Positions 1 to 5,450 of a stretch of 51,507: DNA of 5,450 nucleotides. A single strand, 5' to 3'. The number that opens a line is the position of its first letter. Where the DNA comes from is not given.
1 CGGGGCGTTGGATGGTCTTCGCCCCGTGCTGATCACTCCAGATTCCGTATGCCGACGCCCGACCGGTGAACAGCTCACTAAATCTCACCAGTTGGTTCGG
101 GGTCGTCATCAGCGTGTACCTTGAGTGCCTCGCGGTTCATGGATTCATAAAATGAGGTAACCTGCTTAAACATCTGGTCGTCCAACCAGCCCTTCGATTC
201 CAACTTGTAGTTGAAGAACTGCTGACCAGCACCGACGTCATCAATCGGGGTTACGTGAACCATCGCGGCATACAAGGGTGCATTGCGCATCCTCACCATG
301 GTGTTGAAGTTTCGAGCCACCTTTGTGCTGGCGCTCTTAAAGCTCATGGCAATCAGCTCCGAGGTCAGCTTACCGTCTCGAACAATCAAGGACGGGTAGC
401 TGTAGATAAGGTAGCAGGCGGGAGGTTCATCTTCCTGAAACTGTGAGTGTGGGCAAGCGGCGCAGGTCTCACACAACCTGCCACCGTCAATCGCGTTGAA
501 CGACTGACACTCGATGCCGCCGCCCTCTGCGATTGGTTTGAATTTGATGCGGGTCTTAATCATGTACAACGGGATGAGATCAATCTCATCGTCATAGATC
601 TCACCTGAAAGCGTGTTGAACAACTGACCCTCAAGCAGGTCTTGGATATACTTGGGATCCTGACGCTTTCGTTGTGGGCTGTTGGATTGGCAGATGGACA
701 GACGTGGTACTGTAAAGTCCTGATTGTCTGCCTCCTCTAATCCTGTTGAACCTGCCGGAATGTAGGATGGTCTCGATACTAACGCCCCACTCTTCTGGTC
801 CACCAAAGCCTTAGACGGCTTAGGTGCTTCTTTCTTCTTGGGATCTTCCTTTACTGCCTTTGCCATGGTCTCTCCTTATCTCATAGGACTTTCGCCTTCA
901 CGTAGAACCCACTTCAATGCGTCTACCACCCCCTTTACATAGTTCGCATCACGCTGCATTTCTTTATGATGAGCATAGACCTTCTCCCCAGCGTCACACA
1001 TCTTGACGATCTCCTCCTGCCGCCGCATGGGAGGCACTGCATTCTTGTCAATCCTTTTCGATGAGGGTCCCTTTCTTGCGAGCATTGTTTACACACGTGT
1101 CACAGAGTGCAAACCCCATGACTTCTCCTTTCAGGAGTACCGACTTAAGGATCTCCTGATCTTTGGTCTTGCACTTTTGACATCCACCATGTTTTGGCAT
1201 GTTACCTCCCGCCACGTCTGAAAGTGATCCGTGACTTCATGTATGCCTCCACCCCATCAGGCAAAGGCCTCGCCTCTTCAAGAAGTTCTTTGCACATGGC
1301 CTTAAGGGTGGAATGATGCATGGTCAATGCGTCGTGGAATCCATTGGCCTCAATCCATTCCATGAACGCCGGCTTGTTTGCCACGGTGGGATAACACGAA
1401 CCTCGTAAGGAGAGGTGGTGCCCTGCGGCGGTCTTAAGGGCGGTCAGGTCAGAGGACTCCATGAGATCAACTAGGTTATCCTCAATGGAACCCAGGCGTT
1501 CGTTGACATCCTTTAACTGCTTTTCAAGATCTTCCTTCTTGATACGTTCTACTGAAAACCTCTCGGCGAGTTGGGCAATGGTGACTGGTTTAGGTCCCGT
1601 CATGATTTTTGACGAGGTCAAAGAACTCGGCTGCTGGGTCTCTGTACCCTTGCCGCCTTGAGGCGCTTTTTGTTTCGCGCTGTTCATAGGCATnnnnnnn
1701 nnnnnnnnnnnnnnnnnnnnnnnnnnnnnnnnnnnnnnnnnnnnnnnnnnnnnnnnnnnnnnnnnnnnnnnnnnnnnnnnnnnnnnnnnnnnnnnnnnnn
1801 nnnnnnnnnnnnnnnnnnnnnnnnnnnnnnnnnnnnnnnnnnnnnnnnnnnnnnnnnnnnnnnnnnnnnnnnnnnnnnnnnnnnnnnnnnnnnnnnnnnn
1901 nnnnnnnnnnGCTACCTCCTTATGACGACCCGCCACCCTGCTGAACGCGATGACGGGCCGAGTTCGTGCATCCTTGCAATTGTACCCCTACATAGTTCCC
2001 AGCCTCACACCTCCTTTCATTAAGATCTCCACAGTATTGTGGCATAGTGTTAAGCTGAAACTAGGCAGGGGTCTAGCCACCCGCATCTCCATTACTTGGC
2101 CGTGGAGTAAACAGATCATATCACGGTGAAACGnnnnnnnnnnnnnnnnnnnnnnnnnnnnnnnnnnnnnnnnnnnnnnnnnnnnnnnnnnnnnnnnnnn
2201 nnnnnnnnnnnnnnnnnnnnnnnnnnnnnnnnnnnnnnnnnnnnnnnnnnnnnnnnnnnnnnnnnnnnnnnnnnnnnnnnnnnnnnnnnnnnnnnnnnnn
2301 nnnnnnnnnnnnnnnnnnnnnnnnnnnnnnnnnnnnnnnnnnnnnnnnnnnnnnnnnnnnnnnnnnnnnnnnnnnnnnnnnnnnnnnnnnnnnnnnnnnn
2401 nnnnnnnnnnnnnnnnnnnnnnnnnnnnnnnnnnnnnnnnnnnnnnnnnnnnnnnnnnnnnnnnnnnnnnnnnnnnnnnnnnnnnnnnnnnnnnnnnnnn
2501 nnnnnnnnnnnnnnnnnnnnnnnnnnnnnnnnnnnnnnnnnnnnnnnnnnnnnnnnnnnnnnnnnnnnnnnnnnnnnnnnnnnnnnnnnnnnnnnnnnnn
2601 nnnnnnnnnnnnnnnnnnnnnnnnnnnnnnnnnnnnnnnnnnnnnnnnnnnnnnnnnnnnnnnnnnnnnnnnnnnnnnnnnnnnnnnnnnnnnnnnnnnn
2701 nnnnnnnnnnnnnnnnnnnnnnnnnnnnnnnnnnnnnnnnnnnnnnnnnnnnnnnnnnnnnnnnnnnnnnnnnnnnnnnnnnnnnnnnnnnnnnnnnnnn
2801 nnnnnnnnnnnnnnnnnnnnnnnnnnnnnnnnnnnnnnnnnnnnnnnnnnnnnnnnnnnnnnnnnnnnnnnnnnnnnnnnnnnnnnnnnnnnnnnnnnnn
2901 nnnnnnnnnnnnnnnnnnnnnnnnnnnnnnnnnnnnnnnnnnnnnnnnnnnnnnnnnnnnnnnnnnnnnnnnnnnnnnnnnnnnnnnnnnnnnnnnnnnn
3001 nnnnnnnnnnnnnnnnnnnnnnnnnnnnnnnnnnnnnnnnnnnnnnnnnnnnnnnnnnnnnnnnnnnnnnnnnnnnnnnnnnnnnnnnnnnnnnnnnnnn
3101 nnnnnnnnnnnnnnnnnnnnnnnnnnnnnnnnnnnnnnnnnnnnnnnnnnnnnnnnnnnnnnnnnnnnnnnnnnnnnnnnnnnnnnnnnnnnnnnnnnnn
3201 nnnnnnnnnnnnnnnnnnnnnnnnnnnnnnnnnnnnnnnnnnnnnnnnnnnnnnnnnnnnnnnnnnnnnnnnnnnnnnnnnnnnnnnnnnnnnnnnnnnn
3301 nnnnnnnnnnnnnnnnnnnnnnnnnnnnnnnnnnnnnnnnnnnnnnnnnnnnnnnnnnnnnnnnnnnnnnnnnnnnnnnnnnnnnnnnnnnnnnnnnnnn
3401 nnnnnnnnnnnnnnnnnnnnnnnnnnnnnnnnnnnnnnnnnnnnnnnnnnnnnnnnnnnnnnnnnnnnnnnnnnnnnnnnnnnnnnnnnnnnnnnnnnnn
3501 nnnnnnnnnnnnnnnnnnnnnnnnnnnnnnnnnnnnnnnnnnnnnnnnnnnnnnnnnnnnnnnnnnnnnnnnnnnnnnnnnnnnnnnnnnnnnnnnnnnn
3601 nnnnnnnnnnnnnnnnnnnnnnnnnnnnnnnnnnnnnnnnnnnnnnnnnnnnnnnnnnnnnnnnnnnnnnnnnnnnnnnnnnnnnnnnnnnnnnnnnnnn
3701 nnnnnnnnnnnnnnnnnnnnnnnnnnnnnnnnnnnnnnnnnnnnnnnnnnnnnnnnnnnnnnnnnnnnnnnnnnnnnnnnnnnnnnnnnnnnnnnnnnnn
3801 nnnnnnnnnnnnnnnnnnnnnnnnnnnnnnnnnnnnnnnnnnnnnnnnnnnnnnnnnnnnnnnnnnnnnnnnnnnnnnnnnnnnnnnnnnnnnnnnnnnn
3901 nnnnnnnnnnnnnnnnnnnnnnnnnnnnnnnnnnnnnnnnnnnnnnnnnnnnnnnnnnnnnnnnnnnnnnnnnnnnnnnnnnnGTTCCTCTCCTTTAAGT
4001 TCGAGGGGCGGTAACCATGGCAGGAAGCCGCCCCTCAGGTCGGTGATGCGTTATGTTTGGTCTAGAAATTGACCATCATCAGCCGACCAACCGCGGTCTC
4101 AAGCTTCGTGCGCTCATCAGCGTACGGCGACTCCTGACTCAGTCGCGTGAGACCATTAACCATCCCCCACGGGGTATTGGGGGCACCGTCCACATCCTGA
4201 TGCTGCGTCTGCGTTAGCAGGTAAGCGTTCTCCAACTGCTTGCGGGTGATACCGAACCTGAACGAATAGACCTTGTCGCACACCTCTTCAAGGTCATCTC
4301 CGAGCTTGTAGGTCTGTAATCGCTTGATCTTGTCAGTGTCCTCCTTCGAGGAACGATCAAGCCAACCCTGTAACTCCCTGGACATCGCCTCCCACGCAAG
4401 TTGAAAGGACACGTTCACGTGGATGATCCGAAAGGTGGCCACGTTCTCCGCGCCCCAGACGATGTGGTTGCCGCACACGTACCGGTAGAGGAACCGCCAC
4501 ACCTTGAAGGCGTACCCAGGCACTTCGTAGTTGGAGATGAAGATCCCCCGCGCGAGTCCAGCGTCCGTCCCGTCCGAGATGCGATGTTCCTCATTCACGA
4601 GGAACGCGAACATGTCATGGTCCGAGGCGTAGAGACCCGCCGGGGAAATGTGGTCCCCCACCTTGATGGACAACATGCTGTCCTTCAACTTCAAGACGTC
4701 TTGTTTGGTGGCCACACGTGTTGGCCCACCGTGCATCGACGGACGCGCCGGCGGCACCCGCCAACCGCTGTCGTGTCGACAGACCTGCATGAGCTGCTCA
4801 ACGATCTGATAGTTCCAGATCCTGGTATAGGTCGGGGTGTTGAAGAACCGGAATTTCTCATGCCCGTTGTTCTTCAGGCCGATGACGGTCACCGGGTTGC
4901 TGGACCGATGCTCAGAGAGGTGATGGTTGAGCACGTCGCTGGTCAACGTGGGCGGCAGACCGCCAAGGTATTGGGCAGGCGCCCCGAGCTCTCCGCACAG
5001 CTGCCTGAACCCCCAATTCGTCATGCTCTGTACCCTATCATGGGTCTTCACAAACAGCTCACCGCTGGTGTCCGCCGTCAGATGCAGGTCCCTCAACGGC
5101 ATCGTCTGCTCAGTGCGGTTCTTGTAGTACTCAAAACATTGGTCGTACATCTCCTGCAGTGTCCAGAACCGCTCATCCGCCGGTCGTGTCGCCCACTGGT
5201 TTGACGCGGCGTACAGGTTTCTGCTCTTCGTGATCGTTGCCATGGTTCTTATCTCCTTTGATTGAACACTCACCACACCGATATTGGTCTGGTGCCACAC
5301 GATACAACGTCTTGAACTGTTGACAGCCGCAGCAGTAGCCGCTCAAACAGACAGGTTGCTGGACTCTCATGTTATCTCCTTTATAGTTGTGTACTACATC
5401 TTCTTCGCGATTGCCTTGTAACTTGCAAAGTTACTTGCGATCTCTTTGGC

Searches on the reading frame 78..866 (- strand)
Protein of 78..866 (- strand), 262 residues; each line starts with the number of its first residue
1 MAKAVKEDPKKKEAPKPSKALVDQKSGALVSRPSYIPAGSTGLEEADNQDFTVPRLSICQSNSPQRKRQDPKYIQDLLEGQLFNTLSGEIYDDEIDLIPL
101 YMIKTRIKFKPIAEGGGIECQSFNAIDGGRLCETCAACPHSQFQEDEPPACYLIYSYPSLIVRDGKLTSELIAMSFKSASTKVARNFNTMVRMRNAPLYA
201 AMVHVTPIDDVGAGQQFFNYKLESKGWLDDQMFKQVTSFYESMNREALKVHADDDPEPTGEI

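Call 70: search_protein_families(library=phrogs, proteins=[window:78-866:-], max_evalue=0.001)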
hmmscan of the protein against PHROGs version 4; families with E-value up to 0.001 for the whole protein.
window:78-866:- (262 aa): 1 family
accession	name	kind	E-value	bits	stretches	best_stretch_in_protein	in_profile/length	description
phrog_2402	-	unknown function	3.4e-35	122.9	1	9-254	8-271/292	-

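Call 97: search_protein_families(library=pfam, proteins=[window:78-866:-], max_evalue=0.01)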
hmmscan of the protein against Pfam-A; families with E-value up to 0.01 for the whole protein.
window:78-866:- (262 aa): 1 family
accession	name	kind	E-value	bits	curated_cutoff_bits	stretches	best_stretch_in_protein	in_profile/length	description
PF23977.1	Pam3_Gp34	-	5.5e-38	131.6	27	1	38-248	17-234/235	Pam3 phage gp34-like protein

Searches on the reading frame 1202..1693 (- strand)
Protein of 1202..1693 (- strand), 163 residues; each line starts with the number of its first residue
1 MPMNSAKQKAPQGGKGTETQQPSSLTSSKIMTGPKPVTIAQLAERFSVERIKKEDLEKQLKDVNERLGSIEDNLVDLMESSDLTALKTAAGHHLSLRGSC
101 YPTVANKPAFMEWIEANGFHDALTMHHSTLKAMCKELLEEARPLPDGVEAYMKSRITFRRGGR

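Call 70: search_protein_families(library=phrogs, proteins=[window:1202-1693:-], max_evalue=0.001)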
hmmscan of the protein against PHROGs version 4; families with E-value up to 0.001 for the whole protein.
window:1202-1693:- (163 aa): 2 families
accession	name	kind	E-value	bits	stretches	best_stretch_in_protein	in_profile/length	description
phrog_2378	-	unknown function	1.6e-11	45.3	1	39-121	28-113/189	-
phrog_13900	-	head and packaging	7.4e-08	33.9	1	37-160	10-131/132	minor head protein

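Call 97: search_protein_families(library=pfam, proteins=[window:1202-1693:-], max_evalue=0.01)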
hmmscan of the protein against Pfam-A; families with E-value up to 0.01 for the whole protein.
window:1202-1693:- (163 aa): 1 family
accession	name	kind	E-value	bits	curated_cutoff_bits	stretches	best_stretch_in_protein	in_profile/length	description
PF23984.1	DUF7307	-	9.6e-21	74.5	27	1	39-159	2-128/129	Pam3 gp33-like protein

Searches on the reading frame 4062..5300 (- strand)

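Call 19: search_protein_families(library=pfam, proteins=[window:4062-5300:-], max_evalue=0.01)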
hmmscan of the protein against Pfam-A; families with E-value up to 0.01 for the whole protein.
window:4062-5300:- (412 aa): 1 family
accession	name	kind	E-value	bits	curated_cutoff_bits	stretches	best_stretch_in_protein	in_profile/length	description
PF06067.16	DUF932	-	6.3e-05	23.3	23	1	264-385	77-203/227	Domain of unknown function (DUF932)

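Call 70: search_protein_families(library=phrogs, proteins=[window:4062-5300:-], max_evalue=0.001)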
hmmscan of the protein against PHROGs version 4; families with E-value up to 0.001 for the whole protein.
window:4062-5300:- (412 aa): 1 family
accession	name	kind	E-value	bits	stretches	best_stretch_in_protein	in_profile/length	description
phrog_1362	-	unknown function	9.1e-21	75.4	1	68-409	49-384/391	-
